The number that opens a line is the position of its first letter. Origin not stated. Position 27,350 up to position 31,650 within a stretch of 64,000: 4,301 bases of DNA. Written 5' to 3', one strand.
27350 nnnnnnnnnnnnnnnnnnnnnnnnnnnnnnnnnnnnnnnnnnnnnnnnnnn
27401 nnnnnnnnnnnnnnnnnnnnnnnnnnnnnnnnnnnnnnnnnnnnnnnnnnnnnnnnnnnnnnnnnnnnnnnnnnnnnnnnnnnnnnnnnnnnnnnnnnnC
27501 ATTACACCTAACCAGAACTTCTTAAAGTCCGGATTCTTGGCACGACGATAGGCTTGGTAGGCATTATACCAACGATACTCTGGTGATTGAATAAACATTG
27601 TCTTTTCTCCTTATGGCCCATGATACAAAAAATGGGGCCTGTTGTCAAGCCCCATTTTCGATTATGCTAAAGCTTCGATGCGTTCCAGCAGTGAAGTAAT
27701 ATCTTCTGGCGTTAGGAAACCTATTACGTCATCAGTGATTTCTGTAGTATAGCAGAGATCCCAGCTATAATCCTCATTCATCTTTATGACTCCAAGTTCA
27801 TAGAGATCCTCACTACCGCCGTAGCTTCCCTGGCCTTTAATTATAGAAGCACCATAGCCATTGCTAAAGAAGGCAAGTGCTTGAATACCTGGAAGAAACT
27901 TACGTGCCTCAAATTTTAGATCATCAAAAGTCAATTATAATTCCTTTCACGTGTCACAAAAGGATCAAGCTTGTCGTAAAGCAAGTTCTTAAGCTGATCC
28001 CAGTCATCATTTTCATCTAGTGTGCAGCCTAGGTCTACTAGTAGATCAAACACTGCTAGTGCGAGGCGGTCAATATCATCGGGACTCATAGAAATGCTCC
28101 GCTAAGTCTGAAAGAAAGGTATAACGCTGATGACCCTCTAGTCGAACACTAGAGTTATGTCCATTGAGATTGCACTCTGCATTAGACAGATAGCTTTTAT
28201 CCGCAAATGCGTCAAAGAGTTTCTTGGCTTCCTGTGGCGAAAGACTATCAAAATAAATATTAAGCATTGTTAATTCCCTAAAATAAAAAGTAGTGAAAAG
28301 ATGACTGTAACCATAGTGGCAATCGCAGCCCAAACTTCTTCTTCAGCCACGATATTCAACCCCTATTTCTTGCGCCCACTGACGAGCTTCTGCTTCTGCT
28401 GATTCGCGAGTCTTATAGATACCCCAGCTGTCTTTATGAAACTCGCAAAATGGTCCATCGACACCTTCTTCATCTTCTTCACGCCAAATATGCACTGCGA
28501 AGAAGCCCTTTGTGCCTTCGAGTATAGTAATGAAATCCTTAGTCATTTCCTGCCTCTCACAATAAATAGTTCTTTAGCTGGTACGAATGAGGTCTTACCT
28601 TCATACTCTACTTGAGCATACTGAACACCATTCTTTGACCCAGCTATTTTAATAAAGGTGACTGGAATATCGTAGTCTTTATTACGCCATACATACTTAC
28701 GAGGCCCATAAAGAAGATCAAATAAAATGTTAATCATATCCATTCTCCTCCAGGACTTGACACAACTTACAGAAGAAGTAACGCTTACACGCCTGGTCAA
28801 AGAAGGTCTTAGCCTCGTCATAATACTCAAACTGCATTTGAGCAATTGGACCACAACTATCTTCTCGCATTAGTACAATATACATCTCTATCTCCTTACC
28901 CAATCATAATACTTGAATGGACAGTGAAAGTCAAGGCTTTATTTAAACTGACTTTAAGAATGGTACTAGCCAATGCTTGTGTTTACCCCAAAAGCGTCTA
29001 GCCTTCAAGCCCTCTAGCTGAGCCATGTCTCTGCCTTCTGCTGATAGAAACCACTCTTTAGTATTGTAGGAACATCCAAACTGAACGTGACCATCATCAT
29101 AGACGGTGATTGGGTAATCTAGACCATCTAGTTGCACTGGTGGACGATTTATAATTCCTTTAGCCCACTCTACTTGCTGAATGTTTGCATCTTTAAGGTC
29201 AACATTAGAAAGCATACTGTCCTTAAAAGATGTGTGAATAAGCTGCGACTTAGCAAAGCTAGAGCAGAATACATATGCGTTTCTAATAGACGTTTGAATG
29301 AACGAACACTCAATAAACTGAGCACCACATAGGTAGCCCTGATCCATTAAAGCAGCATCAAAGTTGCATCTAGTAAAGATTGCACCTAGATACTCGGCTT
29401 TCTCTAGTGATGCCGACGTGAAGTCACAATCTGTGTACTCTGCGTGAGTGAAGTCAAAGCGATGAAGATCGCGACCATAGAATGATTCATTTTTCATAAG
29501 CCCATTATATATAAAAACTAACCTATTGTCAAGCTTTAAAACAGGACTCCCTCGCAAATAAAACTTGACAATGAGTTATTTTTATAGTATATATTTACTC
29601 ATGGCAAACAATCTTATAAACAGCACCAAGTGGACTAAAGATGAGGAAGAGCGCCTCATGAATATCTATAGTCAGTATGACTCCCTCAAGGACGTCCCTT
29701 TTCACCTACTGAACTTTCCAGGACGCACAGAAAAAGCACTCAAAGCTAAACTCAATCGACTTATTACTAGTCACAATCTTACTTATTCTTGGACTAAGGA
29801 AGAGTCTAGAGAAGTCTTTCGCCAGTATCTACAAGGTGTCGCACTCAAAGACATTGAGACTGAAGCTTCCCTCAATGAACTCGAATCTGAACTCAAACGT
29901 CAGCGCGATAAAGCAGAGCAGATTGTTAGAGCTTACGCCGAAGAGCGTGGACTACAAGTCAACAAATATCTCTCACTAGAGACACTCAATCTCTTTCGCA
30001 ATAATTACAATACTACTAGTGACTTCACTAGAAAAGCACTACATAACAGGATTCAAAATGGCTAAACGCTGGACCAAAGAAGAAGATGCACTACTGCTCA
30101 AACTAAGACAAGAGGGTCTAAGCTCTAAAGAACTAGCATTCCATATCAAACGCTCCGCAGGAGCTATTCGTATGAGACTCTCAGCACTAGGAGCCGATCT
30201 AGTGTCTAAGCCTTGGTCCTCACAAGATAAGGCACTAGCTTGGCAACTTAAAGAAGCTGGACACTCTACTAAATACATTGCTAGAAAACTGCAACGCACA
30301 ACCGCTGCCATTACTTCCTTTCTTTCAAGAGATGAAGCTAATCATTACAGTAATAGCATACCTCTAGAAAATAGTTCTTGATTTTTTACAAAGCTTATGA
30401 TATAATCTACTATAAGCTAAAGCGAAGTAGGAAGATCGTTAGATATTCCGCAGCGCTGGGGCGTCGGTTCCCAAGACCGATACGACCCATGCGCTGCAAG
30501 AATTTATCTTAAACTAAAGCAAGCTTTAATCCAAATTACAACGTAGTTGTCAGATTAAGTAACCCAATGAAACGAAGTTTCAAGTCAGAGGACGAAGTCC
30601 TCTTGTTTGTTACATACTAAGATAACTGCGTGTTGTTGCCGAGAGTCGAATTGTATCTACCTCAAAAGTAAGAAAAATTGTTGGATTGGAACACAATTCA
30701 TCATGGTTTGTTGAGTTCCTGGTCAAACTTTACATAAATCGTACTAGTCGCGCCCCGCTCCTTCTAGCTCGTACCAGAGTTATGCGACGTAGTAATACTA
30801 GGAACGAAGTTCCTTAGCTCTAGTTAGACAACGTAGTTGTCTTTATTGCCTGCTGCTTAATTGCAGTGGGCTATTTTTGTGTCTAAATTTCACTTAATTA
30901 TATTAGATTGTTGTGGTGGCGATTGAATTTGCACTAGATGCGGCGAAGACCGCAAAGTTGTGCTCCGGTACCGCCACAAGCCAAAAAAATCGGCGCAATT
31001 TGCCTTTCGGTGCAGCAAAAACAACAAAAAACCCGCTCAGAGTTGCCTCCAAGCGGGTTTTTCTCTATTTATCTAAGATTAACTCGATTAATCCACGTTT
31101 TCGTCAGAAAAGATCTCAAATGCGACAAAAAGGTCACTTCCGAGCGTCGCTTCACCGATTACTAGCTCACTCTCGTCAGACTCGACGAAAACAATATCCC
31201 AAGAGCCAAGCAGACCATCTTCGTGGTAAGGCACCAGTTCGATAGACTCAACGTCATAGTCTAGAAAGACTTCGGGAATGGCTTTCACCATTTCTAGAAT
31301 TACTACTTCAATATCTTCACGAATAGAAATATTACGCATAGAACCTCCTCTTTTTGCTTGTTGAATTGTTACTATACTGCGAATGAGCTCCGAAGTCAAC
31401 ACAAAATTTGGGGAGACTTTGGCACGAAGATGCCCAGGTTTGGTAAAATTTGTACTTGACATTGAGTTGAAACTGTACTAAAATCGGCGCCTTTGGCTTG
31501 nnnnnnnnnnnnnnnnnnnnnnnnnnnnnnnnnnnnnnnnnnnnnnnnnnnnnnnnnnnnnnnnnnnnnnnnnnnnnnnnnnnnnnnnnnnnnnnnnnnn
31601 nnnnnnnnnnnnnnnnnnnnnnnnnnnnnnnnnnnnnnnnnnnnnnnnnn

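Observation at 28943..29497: Pentapeptide-repeat protein expressed from a leaderless promoter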

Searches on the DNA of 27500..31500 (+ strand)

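Call 7: search_dna_similar(query=window:27500-31500:+, collection=phages, mode=near, max_rows=20)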
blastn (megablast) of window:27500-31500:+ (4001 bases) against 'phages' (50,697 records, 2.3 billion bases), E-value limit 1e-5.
No match.
